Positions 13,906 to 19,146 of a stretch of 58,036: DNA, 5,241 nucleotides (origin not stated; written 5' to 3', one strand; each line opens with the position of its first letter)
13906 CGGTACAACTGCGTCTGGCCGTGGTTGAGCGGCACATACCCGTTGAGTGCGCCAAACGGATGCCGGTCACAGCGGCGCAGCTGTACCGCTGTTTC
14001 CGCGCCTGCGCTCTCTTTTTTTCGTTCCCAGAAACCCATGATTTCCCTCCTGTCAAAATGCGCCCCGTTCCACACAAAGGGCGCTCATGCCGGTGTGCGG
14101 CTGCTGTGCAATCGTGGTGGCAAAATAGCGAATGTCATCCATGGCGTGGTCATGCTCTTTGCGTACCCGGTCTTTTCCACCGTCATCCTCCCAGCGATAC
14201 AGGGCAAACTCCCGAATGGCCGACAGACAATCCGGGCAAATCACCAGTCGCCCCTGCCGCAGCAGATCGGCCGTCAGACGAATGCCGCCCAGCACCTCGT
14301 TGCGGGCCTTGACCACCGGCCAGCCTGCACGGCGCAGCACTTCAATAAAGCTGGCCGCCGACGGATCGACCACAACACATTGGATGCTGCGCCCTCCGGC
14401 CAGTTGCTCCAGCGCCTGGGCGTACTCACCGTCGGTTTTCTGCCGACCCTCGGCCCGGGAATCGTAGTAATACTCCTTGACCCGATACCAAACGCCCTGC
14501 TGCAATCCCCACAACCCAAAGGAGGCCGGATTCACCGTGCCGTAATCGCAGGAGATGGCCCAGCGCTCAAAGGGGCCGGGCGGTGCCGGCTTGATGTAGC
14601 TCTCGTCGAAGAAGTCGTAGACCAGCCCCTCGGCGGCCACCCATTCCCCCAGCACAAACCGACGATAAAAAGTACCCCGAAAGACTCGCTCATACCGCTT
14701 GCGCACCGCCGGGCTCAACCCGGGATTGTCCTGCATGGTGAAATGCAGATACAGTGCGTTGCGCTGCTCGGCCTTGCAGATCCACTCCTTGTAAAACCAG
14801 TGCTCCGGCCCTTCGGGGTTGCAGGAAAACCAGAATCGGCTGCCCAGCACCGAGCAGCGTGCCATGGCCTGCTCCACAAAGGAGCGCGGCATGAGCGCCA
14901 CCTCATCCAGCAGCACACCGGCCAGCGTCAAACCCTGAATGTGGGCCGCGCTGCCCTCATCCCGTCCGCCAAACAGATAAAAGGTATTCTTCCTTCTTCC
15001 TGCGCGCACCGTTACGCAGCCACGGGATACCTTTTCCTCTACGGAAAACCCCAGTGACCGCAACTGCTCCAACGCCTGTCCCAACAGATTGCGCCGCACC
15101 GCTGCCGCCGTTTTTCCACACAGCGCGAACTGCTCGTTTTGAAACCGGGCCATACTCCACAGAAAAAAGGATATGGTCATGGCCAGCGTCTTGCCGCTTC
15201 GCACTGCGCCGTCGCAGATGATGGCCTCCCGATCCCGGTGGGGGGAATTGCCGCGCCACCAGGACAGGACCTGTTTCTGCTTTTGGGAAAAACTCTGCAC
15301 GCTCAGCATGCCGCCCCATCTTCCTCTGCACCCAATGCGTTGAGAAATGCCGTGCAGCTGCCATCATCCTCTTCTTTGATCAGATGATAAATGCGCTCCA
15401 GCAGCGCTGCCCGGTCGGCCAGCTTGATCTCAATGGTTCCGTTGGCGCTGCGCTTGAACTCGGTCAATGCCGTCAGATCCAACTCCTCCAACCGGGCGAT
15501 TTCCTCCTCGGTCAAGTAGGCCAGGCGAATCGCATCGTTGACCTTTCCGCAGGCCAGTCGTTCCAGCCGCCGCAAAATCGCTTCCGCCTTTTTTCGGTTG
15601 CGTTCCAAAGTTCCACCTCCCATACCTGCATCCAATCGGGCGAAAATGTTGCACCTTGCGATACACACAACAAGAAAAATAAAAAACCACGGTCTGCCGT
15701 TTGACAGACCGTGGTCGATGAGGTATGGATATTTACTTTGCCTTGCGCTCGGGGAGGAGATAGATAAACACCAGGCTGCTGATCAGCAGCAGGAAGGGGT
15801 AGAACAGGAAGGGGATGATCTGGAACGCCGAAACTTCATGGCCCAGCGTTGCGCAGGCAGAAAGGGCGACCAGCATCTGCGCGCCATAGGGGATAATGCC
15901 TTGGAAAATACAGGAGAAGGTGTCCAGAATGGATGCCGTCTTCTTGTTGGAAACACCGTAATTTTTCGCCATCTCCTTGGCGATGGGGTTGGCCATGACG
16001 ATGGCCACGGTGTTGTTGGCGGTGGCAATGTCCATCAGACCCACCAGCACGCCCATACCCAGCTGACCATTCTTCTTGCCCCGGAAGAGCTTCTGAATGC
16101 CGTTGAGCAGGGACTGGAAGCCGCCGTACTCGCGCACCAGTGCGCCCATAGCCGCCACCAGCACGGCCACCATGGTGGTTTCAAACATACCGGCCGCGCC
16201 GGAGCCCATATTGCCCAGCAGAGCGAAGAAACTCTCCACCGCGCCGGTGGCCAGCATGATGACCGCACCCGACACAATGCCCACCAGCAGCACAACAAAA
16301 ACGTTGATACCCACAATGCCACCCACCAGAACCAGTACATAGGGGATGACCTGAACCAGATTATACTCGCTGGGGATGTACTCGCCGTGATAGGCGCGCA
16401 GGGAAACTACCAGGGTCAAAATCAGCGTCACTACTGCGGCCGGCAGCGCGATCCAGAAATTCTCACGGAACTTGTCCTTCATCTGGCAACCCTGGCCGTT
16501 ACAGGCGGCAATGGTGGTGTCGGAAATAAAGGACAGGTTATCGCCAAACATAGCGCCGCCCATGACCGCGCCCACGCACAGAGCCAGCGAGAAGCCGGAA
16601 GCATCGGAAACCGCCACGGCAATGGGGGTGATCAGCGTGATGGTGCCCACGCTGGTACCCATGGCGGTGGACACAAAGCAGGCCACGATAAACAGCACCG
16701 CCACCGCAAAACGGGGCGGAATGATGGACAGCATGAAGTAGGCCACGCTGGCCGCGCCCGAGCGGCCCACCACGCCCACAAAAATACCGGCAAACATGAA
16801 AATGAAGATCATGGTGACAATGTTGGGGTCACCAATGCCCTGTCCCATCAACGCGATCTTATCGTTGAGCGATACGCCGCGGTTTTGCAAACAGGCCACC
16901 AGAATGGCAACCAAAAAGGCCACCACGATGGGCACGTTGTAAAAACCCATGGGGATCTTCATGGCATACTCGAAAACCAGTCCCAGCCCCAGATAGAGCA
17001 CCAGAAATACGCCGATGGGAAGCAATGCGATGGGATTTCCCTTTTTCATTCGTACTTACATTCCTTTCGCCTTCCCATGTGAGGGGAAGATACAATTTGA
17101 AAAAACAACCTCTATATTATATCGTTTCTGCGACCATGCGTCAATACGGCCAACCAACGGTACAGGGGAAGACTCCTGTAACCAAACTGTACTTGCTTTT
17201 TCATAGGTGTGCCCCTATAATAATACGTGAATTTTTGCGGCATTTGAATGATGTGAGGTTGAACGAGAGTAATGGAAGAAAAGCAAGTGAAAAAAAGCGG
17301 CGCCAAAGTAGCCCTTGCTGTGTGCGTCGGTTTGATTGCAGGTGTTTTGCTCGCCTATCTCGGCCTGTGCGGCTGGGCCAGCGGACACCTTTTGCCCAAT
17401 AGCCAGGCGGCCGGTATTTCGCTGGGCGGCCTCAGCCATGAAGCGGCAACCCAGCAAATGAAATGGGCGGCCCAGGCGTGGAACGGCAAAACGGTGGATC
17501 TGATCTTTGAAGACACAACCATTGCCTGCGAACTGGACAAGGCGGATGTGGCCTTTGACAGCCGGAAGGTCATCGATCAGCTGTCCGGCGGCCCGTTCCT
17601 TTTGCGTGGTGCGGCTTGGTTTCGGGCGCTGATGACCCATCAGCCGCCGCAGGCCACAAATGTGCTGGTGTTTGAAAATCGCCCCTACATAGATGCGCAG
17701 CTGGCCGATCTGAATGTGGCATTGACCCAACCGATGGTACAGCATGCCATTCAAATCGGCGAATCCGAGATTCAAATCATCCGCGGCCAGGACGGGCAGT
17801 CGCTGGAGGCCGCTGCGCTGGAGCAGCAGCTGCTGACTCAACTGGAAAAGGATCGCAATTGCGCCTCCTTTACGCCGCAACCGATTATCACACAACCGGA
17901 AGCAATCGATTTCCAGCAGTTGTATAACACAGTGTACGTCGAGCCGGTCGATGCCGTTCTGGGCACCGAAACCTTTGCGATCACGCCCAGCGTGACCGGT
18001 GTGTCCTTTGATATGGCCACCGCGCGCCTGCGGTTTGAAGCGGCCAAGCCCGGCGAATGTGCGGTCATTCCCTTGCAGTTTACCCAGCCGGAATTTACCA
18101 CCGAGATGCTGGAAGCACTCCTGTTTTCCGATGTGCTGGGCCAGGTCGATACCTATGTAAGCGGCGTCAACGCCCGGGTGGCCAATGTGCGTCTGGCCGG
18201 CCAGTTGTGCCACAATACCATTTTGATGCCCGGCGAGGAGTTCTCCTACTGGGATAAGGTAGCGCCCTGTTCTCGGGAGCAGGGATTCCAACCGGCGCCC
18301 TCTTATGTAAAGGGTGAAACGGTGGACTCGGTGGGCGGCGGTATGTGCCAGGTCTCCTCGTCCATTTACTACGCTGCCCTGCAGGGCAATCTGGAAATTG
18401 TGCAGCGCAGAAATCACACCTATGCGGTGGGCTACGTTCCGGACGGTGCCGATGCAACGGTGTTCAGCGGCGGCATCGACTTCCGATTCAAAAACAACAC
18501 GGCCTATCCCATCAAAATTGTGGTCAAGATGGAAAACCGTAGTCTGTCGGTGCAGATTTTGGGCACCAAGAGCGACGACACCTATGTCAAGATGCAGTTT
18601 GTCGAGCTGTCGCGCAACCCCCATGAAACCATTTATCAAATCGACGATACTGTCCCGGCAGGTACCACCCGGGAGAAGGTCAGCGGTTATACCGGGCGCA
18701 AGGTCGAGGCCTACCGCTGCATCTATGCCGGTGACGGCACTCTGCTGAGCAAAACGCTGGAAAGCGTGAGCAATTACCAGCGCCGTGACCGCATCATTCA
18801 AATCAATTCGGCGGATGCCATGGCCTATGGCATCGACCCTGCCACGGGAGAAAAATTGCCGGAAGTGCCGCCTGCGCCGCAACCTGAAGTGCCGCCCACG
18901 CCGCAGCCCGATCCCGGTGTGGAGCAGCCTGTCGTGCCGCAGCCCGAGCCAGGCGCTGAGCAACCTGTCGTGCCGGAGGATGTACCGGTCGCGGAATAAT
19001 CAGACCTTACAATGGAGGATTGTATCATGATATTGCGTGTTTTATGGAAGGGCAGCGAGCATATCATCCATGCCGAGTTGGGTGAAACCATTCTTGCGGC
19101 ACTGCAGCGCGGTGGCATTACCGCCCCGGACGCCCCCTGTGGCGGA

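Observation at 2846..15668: Compact intact PBSX-like head and contractile-tail cluster lacks lysogeny, replication, fibre and lysis genes: candidate domesticated GTA-like particle locus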

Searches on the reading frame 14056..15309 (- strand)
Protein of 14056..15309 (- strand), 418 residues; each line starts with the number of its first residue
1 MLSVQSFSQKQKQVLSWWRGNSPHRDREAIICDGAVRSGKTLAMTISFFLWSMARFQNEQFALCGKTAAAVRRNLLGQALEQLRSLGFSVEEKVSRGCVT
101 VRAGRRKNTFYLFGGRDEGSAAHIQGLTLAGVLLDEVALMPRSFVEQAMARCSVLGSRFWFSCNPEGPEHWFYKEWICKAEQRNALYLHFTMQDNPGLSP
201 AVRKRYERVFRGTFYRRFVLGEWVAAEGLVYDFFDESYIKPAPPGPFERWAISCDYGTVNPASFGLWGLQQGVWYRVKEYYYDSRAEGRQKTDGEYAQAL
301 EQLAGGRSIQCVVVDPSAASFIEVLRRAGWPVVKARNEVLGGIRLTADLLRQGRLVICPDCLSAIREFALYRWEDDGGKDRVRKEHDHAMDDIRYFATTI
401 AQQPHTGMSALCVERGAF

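Call 5: search_protein_families(library=pfam, proteins=[window:14056-15309:-], max_evalue=0.01)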
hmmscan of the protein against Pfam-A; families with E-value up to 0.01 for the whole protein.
window:14056-15309:- (418 aa): 2 families
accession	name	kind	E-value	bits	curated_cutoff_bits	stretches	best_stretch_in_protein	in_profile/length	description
PF03237.21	Terminase_6N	-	7e-13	49.2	22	1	34-236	4-213/215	Terminase large subunit, T4likevirus-type, N-terminal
PF04466.19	Terminase_3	-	1.3e-05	25.3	23.2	1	66-212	39-189/201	Phage terminase large subunit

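Call 7: search_protein_families(library=phrogs, proteins=[window:14056-15309:-], max_evalue=0.001)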
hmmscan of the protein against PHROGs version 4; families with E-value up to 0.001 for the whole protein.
window:14056-15309:- (418 aa): 7 families
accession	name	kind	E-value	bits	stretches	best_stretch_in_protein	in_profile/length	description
phrog_2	-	head and packaging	1.5e-45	157.2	1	10-397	269-589/807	terminase large subunit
phrog_10250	-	head and packaging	8.4e-35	121.5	1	208-402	3-217/228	terminase large subunit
phrog_5653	-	head and packaging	6.2e-22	79.3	1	221-403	1-183/199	terminase large subunit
phrog_6672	-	head and packaging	2.8e-16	60.4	1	310-404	35-133/145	terminase large subunit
phrog_3717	-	head and packaging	2.1e-07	31.7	1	33-236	29-237/277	terminase large subunit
phrog_29775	-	unknown function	1.2e-05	26.1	1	100-203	71-169/212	-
phrog_979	-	head and packaging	3.3e-05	23.8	1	8-174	155-312/642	terminase large subunit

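Call 77: search_protein_families(library=ncbifam, proteins=[window:14056-15309:-], max_evalue=0.01)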
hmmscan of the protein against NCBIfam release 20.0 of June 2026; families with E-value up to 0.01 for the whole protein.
window:14056-15309:- (418 aa): 1 family
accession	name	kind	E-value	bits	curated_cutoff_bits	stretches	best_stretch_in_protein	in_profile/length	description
TIGR01547.1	phage_term_2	equivalog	1.1e-50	173.2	105.05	1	28-398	2-390/396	PBSX family phage terminase large subunit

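Call 96: search_dna_similar(query=window:14056-15309:-, collection=phages, mode=protein, max_rows=25, max_evalue=1e-10)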
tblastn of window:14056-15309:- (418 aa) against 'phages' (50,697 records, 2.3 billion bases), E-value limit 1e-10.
Records with a match: 387; places in all: 387; records where one place covers at least 80% of the query: 369.
Best place of each record, by identity: 60-80% 2; <60% 385.
By first word of the organism name: Staphylococcus 76; Streptococcus 65; Streptomyces 41; Bacillus 32; Microbacterium 30; Lactobacillus 29; Bacteriophage 21; Gordonia 11; Clostridium 7; Caudoviricetes 7; and 33 more.
By host as written in the record: - 48; Staphylococcus aureus 32; Microbacterium foliorum NRRL B-24224 20; Streptomyces sanglieri UNT16F27A 16; Streptomyces venezuelae ATCC 10712 11; Lactobacillus paracasei 9; Microbacterium foliorum NRRL B-24224 SEA 9; Gordonia rubripertincta NRRL B-16540 6; and 149 more.
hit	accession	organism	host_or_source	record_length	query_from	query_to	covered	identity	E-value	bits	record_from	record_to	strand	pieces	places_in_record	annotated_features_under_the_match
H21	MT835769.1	Bacteriophage sp.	human fecal samples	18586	17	417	96%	62.1%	7e-164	515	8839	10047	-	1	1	record has no annotation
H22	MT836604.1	Bacteriophage sp.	human fecal samples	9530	17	399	92%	61.5%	4e-156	493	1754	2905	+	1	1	record has no annotation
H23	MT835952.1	Bacteriophage sp.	human fecal samples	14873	17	415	95%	58.4%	3e-151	479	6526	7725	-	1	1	record has no annotation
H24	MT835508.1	Bacteriophage sp.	human fecal samples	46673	17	415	95%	55.0%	3e-149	473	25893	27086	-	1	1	record has no annotation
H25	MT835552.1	Bacteriophage sp.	human fecal samples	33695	17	397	91%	53.6%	1e-134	431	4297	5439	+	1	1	record has no annotation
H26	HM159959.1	Clostridium phage phiCTP1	-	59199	17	405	93%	49.8%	1e-126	408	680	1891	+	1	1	putative terminase large subunit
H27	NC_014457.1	Clostridium phage phiCTP1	-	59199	17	405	93%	49.8%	1e-126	408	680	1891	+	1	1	terminase large subunit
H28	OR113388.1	Clostridium phage vB_CtyS-FA88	Clostridium sp.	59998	17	405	93%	49.5%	1e-126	409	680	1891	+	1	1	putative terminase large subunit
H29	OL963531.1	Lactobacillus phage ADMH18Phi4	Limosilactobacillus fermentum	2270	17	403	93%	49.4%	1e-128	392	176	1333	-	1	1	record has no annotation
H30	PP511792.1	Dulem virus 33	Propithecus coquereli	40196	23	403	91%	50.0%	1e-117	382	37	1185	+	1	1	terminase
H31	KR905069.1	Lactobacillus phage iLp84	Lactobacillus paracasei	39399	17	403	93%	49.1%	2e-120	391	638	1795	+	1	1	large subunit terminase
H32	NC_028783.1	Lactobacillus phage iLp84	Lactobacillus paracasei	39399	17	403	93%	49.1%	2e-120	391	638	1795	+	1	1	terminase large subunit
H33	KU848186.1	Lactobacillus phage PLE3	Lactobacillus casei BL23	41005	17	403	93%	49.1%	2e-120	391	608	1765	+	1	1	terminase large subunit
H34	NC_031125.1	Lactobacillus phage PLE3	Lactobacillus casei BL23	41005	17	403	93%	49.1%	2e-120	391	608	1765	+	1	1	terminase large subunit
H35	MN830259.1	Lactobacillus phage JNU_P10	Lactobacillus paracasei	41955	17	403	93%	49.1%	2e-120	390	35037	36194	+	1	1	terminase large subunit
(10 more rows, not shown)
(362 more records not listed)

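Call 102: get_annotated_region(hit=H25, flank=20000)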
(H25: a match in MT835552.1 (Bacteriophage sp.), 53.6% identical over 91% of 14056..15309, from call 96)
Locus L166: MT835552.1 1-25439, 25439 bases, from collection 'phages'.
description: UNVERIFIED: Bacteriophage sp. clone scaffold_156 genomic sequence.
organism: Bacteriophage sp. (NCBI taxid 38018)
taxonomy: Viruses
host: -; source: human fecal samples; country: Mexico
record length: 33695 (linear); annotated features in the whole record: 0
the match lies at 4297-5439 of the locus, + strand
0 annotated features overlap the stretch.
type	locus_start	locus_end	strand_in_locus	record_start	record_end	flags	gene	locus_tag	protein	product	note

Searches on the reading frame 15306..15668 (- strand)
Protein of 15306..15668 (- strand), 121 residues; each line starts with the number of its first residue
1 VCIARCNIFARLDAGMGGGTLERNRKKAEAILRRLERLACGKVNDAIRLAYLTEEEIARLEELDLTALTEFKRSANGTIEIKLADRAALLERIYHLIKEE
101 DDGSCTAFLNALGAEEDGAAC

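Call 5: search_protein_families(library=pfam, proteins=[window:15306-15668:-], max_evalue=0.01)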
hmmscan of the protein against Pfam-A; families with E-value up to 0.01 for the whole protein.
window:15306-15668:- (121 aa): 1 family
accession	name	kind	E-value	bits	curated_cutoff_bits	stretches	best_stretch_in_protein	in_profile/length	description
PF03592.21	Terminase_2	-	0.0019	19.3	26.1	1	22-98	58-129/141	Terminase small subunit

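Call 7: search_protein_families(library=phrogs, proteins=[window:15306-15668:-], max_evalue=0.001)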
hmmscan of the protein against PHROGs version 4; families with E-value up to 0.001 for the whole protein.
window:15306-15668:- (121 aa): 0 families

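Call 76: search_solved_structures(query=A4, max_evalue=10, show_alignments=2)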
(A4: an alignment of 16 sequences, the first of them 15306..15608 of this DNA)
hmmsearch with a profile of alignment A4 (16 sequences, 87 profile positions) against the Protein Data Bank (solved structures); distinct sequences matched with E-value up to 10: 1.
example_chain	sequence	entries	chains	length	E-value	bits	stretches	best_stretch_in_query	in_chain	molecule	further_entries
2ncj_A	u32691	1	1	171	0.28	14.3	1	14-80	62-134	Uncharacterized protein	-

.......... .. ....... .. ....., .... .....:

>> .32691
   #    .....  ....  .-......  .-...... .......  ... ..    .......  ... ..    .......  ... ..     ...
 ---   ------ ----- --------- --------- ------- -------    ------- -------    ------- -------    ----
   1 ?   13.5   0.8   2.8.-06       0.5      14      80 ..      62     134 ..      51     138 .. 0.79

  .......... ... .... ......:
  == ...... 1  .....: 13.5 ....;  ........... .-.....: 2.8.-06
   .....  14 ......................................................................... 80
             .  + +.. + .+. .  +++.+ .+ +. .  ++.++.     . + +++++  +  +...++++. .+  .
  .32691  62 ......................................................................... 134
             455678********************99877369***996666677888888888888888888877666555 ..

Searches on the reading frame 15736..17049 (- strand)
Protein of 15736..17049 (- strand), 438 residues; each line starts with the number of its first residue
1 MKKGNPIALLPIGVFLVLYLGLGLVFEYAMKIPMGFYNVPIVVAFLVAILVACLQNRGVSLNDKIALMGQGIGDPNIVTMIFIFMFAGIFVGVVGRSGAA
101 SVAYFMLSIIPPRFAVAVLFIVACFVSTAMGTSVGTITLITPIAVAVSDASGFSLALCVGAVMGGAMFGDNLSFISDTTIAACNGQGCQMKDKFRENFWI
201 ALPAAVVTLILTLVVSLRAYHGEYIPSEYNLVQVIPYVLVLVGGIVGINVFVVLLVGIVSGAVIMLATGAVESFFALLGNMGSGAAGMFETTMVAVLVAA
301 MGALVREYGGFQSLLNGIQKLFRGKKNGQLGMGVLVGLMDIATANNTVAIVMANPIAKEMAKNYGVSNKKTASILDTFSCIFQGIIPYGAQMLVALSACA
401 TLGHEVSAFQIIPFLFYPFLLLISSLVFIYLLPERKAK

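Call 32: search_protein_families(library=pfam, proteins=[window:15736-17049:-], max_evalue=0.001)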
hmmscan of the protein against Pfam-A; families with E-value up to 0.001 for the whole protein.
window:15736-17049:- (438 aa): 2 families
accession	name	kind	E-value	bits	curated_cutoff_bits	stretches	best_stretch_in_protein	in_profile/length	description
PF03553.21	Na_H_antiporter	-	9.2e-29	101.1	23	2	60-215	145-301/303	Na+/H+ antiporter family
PF03600.22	CitMHS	-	1.7e-05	24.6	31.9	0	41-270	12-236/336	Citrate transporter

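Call 68: find_homologous_proteins(query=window:15736-17049:-, max_evalue=1e-30)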
Query window:15736-17049:- (438 aa): 8000 proteins with E <= 1e-30 among 8000 candidates; the best 120 are listed.
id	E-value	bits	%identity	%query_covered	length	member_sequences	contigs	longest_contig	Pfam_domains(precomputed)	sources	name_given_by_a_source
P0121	1.1e-270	916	100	100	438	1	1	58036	PF03600.23,PF03553.22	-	-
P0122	3.1e-243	825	88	100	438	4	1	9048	PF03553.22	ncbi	-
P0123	3.8e-243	825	88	100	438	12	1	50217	PF03553.22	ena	-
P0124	2.0e-242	823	88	100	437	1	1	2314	PF03553.22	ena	-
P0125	9.7e-242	821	88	100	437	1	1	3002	PF03553.22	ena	-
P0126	1.2e-241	820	87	100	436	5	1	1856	PF03553.22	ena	-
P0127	4.9e-241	818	88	100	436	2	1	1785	PF03553.22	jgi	-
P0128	1.8e-240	816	87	100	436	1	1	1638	PF03553.22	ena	-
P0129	6.6e-240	815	87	100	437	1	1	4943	PF03553.22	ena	-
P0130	1.8e-238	810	85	100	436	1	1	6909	PF03553.22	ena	-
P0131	8.2e-238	808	86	100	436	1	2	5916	PF03553.22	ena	-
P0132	7.2e-237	805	85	100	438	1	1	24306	PF03553.22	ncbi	-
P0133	3.7e-236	802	85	100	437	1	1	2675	PF03553.22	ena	-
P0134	4.4e-236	802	86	98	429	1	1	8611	PF03553.22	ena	-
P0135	4.9e-236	802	84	100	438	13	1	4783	PF03553.22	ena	-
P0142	3.0e-235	799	88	98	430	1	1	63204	PF03553.22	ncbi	-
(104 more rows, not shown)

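Call 69: find_encoding_contigs(protein=P0123, flank=10000, max_places=2)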
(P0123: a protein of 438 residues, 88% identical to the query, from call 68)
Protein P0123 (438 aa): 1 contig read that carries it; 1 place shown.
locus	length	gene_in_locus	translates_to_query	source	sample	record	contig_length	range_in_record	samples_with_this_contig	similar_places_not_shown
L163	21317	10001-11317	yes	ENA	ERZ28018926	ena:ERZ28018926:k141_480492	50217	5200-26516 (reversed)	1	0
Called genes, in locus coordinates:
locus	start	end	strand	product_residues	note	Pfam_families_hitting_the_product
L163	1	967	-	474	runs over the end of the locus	-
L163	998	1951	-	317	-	PF00535:Glycos_transf_2, PF13641:Glyco_tranf_2_3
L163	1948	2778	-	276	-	PF14393:DUF4422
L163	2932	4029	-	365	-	PF13379:NMT1_2 (weak), PF12974:Phosphonate-bd, PF09084:NMT1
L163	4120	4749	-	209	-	PF00027:cNMP_binding, PF13545:HTH_Crp_2 (weak)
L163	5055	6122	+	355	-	PF03816:LytR_cpsA_psr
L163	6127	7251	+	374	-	PF00512:HisKA, PF02518:HATPase_c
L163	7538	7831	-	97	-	-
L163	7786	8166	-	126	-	PF19808:DUF6291 (weak)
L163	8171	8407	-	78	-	-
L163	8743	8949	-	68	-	-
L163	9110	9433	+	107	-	PF12844:HTH_19, PF13560:HTH_31 (weak), PF01381:HTH_3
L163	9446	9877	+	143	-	PF06114:Peptidase_M78 (weak)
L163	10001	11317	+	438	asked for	PF03553:Na_H_antiporter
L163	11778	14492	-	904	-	PF00395:SLH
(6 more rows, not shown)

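Call 70: find_encoding_contigs(protein=P0142, flank=10000, max_places=2)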
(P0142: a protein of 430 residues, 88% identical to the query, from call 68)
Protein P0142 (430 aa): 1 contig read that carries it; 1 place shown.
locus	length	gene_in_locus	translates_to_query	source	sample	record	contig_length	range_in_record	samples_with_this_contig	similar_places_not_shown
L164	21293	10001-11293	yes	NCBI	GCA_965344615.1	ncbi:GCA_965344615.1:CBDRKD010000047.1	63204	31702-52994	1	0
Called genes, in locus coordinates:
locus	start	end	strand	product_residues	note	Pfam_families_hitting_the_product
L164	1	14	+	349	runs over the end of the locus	PF04909:Amidohydro_2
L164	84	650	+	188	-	PF01047:MarR, PF12802:MarR_2, PF13412:HTH_24 (weak), PF13463:HTH_27 (weak), PF13601:HTH_34 (weak), PF22381:Staph_reg_Sar_Rot (faint)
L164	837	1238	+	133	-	-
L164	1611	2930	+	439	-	PF13433:Peripla_BP_5, PF13458:Peripla_BP_6, PF01094:ANF_receptor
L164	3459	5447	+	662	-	PF02653:BPD_transp_2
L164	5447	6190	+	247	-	PF02463:SMC_N (faint), PF00005:ABC_tran, PF13304:AAA_21 (faint), PF12399:BCA_ABC_TP_C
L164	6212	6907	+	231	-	PF00005:ABC_tran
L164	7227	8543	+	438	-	-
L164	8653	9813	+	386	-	PF10282:Lactonase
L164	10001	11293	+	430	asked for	PF03553:Na_H_antiporter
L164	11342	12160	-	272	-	PF08239:SH3_3 (faint), PF00877:NLPC_P60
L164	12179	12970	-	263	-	PF13354:Beta-lactamase2, PF00768:Peptidase_S11 (weak)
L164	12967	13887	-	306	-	PF02016:Peptidase_S66, PF17676:Peptidase_S66C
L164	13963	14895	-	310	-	PF00005:ABC_tran, PF08352:oligo_HPY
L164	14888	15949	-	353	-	PF00005:ABC_tran, PF13304:AAA_21, PF08352:oligo_HPY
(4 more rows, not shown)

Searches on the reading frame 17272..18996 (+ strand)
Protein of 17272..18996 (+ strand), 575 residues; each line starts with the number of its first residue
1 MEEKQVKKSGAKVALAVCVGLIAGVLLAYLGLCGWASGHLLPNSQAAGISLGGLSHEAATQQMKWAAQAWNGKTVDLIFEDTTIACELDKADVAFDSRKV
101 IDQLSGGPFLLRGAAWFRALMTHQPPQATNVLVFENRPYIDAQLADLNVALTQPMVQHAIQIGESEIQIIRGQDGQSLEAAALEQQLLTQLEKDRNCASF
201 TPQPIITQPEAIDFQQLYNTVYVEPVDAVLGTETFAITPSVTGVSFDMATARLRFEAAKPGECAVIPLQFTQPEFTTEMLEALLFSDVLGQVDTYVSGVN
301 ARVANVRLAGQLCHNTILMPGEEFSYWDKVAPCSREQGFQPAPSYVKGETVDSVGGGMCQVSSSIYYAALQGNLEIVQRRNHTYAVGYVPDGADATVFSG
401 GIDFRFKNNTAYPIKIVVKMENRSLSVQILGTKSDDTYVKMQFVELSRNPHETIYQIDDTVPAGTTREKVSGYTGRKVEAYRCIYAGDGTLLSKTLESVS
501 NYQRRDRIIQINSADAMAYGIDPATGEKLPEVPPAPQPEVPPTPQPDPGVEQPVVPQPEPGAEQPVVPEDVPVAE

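Call 32: search_protein_families(library=pfam, proteins=[window:17272-18996:+], max_evalue=0.001)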
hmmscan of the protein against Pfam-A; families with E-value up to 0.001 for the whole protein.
window:17272-18996:+ (575 aa): 3 families
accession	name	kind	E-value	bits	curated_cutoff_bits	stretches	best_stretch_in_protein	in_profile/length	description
PF04294.18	VanW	-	2.3e-45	153.7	27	1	302-429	2-129/130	VanW like protein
PF07501.17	G5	-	7e-05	23.4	23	1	450-509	11-70/75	G5 domain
PF12229.13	PG_binding_4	-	0.00096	19.7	22.1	0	216-249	63-98/117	Putative peptidoglycan binding domain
